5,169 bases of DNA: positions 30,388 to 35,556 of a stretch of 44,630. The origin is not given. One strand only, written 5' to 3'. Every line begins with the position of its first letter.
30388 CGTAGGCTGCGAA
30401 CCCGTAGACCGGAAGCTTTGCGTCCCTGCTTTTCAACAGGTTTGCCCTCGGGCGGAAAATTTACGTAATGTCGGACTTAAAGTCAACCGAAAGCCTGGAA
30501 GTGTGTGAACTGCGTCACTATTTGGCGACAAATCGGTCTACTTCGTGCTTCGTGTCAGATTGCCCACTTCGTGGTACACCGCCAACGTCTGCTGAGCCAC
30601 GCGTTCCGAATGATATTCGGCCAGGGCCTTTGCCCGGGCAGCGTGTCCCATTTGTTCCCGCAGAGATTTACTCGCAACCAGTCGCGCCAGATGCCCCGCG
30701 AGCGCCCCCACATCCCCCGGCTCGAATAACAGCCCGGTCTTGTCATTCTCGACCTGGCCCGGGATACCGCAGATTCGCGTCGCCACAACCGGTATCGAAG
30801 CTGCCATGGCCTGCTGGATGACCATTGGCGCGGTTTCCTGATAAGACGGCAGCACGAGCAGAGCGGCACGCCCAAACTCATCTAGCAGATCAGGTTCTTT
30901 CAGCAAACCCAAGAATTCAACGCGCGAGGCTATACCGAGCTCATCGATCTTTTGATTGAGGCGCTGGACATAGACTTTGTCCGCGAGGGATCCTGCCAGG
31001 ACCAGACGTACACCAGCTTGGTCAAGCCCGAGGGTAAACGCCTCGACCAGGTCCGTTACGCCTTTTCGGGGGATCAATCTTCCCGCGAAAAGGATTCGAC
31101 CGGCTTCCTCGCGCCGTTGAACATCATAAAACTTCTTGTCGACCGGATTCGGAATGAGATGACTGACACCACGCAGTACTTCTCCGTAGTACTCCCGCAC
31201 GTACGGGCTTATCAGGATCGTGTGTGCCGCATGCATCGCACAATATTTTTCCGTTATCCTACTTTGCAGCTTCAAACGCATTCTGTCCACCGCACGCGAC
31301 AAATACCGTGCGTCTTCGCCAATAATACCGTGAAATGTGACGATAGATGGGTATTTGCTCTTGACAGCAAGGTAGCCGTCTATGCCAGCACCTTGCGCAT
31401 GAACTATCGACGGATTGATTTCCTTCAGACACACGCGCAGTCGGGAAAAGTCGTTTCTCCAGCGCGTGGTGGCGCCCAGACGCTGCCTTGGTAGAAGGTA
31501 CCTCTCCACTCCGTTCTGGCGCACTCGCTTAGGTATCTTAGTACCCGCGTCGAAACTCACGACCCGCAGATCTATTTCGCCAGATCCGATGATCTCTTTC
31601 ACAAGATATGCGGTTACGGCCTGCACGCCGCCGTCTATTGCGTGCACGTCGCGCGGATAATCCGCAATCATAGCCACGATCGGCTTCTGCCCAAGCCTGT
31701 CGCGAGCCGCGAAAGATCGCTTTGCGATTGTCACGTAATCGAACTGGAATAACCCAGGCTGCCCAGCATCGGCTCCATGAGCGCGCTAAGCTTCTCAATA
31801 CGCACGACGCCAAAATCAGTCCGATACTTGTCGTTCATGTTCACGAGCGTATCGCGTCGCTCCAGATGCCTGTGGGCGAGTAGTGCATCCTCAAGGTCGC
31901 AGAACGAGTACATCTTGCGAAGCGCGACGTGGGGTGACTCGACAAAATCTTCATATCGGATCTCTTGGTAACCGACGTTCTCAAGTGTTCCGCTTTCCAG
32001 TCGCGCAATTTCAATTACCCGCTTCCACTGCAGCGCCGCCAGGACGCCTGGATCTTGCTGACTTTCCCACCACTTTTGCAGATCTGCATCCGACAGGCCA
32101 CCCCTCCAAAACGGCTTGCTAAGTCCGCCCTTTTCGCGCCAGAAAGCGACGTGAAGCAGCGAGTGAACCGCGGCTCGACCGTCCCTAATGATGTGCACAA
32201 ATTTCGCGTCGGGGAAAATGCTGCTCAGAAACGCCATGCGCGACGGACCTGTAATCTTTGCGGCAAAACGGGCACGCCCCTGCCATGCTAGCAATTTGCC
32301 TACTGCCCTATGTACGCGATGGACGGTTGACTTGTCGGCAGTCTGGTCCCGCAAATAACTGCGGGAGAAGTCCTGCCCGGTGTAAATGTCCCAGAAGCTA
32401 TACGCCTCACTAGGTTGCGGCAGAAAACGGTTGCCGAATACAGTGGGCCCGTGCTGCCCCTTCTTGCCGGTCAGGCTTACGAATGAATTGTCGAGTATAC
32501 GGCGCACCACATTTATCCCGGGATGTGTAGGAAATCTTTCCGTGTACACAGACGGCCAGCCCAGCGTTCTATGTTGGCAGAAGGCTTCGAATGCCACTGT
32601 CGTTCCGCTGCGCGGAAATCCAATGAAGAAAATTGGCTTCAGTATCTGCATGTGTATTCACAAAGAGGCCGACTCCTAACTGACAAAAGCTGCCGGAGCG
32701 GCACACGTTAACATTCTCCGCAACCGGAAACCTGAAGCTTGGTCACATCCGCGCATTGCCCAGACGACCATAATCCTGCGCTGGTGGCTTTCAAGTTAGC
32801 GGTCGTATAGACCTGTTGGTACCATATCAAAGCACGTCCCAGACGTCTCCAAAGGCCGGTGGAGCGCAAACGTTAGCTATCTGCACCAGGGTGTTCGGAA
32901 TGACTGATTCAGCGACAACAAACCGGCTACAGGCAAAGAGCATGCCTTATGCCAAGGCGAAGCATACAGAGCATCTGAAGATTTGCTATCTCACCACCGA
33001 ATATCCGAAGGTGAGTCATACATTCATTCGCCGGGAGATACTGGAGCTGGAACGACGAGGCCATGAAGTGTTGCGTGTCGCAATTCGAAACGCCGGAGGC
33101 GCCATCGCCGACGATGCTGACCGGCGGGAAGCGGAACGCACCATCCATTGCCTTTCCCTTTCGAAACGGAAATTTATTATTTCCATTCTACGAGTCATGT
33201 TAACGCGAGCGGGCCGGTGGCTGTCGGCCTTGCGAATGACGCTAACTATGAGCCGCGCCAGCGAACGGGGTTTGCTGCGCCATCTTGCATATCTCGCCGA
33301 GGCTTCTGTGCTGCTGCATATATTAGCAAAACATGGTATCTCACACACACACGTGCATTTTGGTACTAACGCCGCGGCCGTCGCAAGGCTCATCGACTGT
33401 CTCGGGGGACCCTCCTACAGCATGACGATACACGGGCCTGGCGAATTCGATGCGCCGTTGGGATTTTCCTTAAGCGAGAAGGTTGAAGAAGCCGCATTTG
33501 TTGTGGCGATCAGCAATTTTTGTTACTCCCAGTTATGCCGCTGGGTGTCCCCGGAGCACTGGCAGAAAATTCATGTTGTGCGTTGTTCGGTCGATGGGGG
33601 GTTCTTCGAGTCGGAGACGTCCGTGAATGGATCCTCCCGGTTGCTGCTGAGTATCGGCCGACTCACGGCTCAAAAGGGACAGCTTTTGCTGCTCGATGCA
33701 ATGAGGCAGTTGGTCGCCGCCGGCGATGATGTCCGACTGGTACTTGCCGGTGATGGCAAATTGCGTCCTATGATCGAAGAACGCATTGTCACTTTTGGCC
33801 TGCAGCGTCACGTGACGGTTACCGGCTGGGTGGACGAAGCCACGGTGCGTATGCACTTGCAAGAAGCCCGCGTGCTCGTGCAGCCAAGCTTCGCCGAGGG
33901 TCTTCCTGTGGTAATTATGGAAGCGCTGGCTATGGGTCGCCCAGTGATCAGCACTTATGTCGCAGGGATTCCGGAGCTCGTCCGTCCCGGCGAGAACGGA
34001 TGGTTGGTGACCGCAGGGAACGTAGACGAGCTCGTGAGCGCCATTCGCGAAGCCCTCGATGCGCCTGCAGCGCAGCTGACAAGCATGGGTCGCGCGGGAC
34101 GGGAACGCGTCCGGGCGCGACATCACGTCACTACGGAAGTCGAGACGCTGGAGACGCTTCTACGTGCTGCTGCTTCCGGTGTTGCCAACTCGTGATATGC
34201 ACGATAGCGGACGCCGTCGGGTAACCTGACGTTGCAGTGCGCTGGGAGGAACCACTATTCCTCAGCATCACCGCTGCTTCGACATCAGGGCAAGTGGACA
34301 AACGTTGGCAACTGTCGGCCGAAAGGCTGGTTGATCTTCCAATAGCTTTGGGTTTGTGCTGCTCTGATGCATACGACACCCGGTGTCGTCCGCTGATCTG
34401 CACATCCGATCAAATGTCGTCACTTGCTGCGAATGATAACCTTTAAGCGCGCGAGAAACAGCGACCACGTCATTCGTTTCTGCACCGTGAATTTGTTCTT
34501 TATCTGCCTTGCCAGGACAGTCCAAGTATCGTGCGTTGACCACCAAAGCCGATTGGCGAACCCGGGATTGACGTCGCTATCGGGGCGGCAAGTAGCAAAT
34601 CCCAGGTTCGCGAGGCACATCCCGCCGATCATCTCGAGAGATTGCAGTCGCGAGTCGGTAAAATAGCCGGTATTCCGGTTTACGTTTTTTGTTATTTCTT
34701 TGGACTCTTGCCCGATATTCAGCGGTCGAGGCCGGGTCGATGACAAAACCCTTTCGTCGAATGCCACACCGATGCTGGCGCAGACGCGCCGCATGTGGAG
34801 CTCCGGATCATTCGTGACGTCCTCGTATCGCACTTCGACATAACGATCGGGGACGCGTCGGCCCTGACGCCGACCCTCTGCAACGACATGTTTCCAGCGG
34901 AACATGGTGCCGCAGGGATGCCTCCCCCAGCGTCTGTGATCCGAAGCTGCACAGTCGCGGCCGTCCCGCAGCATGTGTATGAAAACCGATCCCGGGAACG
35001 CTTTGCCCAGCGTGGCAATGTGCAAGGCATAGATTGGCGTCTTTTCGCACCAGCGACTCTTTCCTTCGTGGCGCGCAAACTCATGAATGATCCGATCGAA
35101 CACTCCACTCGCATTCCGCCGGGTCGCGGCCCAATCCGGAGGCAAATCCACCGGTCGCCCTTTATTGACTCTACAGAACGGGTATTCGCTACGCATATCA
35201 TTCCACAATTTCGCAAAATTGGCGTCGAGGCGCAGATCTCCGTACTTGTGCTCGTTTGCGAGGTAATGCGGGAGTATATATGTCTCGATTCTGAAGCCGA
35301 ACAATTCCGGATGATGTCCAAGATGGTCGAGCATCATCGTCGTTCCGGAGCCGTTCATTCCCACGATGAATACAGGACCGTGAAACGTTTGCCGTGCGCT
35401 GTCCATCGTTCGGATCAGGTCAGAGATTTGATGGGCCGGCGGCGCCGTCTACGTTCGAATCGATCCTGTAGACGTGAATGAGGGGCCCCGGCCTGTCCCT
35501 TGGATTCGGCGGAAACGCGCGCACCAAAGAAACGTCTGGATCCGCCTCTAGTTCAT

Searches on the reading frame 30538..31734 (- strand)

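Call 11: search_protein_families(library=ncbifam, proteins=[window:30538-31734:-], max_evalue=0.00001)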
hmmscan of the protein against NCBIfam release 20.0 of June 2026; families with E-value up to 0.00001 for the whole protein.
window:30538-31734:- (398 aa): 27 families (the best 25 are shown)
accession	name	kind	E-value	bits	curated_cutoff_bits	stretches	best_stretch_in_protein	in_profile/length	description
NF041876.1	EPS_EpsE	equivalog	9.4e-31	107.4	400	1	202-381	205-387/389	exopolysaccharide biosynthesis GT4 family glycosyltransferase EpsE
TIGR03088.1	stp2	hypoth_equivalog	4.8e-27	95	409.05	1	57-389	35-372/374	TIGR03088 family PEP-CTERM/XrtA system glycosyltransferase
TIGR03999.1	thiol_BshA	equivalog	1.8e-24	86.4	273.7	1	222-390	210-373/375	N-acetyl-alpha-D-glucosaminyl L-malate synthase BshA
NF041010.1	glycosy_Agl16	equivalog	3.6e-21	75.4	575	1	192-389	159-350/352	glycosylation protein Agl16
TIGR02149.1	glgA_Coryne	subfamily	5e-21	75.3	302.4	1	25-390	9-390/391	glycogen synthase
TIGR03449.1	mycothiol_MshA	equivalog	3.3e-20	72.4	462.5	1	214-389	223-402/406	D-inositol-3-phosphate glycosyltransferase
NF038295.1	EPS_HpsP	equivalog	1e-19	70.8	550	1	207-390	203-387/388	hormogonium polysaccharide biosynthesis glycosyltransferase HpsP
NF047684.1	TeichurnBiosyTuaC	equivalog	5.9e-19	68.2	550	1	214-390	222-389/391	teichuronic acid biosynthesis protein TuaC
NF038255.1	exopoly_VpsD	equivalog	7.2e-19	67.9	300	1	94-390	88-379/381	VpsD family glycosyltransferase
NF038229.1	Glyco4_Geo_Pelo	equivalog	1.4e-18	67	400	1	97-390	45-336/338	GPMC system family 4 glycosyltransferase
TIGR04047.1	MSMEG_0565_glyc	hypoth_equivalog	6.8e-16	58.3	259.85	1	210-389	191-373/373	MSMEG_0565 family glycosyltransferase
NF046085.1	XrtY_assoc_Gly1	equivalog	1.4e-15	57.1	400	1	193-390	190-384/387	XrtY-associated glycosyltransferase XYAG1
NF007396.0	PRK09922.1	equivalog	8e-15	54.6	385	1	192-360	161-331/361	lipopolysaccharide 1,6-galactosyltransferase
TIGR04157.1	glyco_rSAM_CFB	subfamily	4.7e-14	52.2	400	1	210-386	226-405/406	TIGR04157 family glycosyltransferase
NF012028.0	PRK15484.1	subfamily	4.8e-14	52.2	618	1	170-383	141-371/380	lipopolysaccharide N-acetylglucosaminyltransferase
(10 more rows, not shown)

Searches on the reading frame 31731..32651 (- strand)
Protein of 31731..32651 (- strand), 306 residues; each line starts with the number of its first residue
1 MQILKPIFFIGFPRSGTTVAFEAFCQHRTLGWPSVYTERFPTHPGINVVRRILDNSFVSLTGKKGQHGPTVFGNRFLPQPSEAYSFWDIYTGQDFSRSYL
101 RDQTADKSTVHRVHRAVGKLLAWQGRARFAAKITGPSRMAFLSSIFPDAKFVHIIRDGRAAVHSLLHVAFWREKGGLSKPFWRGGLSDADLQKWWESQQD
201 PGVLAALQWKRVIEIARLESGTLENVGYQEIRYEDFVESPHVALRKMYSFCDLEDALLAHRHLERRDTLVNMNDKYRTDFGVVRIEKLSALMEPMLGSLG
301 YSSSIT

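Call 11: search_protein_families(library=ncbifam, proteins=[window:31731-32651:-], max_evalue=0.00001)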
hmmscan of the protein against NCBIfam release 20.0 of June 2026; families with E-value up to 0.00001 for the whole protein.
window:31731-32651:- (306 aa): 0 families

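Call 51: search_protein_families(library=pfam, proteins=[window:31731-32651:-], max_evalue=1)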
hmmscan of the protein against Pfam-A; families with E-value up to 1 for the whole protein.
window:31731-32651:- (306 aa): 3 families
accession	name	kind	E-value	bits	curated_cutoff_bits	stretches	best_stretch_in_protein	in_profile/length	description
PF13469.12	Sulfotransfer_3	-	1.2e-17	65.4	27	1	6-254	1-213/216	Sulfotransferase family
PF00685.33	Sulfotransfer_1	-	3.5e-05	23.8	22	1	6-254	3-182/255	Sulfotransferase domain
PF17784.7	Sulfotransfer_4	-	0.087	13.1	22.8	0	137-168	79-110/215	Sulfotransferase domain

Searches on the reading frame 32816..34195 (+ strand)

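Call 11: search_protein_families(library=ncbifam, proteins=[window:32816-34195:+], max_evalue=0.00001)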
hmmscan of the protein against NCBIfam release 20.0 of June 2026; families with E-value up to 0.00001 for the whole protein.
window:32816-34195:+ (459 aa): 34 families (the best 25 are shown)
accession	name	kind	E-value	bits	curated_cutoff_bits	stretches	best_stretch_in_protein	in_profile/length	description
NF041876.1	EPS_EpsE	equivalog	2.1e-69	234.6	400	1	56-445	1-389/389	exopolysaccharide biosynthesis GT4 family glycosyltransferase EpsE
TIGR03088.1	stp2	hypoth_equivalog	1.9e-30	106.2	409.05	1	269-448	189-369/374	TIGR03088 family PEP-CTERM/XrtA system glycosyltransferase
TIGR04005.1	wcaL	equivalog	2.5e-25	89.2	537.6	1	229-449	178-403/406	colanic acid biosynthesis glycosyltransferase WcaL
NF047684.1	TeichurnBiosyTuaC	equivalog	3.1e-24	85.6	550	1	273-447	218-384/391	teichuronic acid biosynthesis protein TuaC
TIGR04047.1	MSMEG_0565_glyc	hypoth_equivalog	5.3e-20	71.8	259.85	1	173-427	87-353/373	MSMEG_0565 family glycosyltransferase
TIGR02149.1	glgA_Coryne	subfamily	2e-19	70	302.4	1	225-434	144-372/391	glycogen synthase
NF038295.1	EPS_HpsP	equivalog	3.5e-19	69.1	550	1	265-433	198-368/388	hormogonium polysaccharide biosynthesis glycosyltransferase HpsP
NF038229.1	Glyco4_Geo_Pelo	equivalog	7.1e-19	68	400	1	223-451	107-335/338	GPMC system family 4 glycosyltransferase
TIGR03999.1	thiol_BshA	equivalog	1.6e-18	66.8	273.7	1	222-450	141-371/375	N-acetyl-alpha-D-glucosaminyl L-malate synthase BshA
TIGR04063.1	stp3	hypoth_equivalog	7.6e-18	64.6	442.05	1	274-447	213-390/397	TIGR04063 family PEP-CTERM/XrtA system glycosyltransferase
NF041010.1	glycosy_Agl16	equivalog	8.7e-18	64.3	575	1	225-416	133-318/352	glycosylation protein Agl16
NF047880.1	glyco_SdgA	exception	3.8e-16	58.7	800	1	274-415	315-455/488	serine-aspartate repeat adhesin O-glycosyltransferase SdgA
NF007396.0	PRK09922.1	equivalog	1.1e-15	57.3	385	1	268-415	176-325/361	lipopolysaccharide 1,6-galactosyltransferase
NF041879.1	EPS_EpsH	equivalog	2.2e-15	56.3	800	1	258-435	219-395/431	exopolysaccharide biosynthesis glycosyltransferase EpsH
NF050056.1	ProtGlycPglH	equivalog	8.6e-14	51.4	600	1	269-414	174-317/354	GalNAc-alpha-(1->4)-GalNAc-alpha-(1->3)-diNAcBac-PP-undecaprenol alpha-1,4-N-acetyl-D-galactosaminyltransferase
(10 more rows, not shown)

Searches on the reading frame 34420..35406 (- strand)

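Call 11: search_protein_families(library=ncbifam, proteins=[window:34420-35406:-], max_evalue=0.00001)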
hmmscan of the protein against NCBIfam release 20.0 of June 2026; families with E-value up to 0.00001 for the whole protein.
window:34420-35406:- (328 aa): 0 families

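Call 51: search_protein_families(library=pfam, proteins=[window:34420-35406:-], max_evalue=1)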
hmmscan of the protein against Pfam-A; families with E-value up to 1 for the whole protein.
window:34420-35406:- (328 aa): 2 families
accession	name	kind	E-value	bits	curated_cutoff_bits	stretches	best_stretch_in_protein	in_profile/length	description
PF13469.12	Sulfotransfer_3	-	1.9e-31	110.5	27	1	11-218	1-216/216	Sulfotransferase family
PF00685.33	Sulfotransfer_1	-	9.2e-07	29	22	1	11-222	3-189/255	Sulfotransferase domain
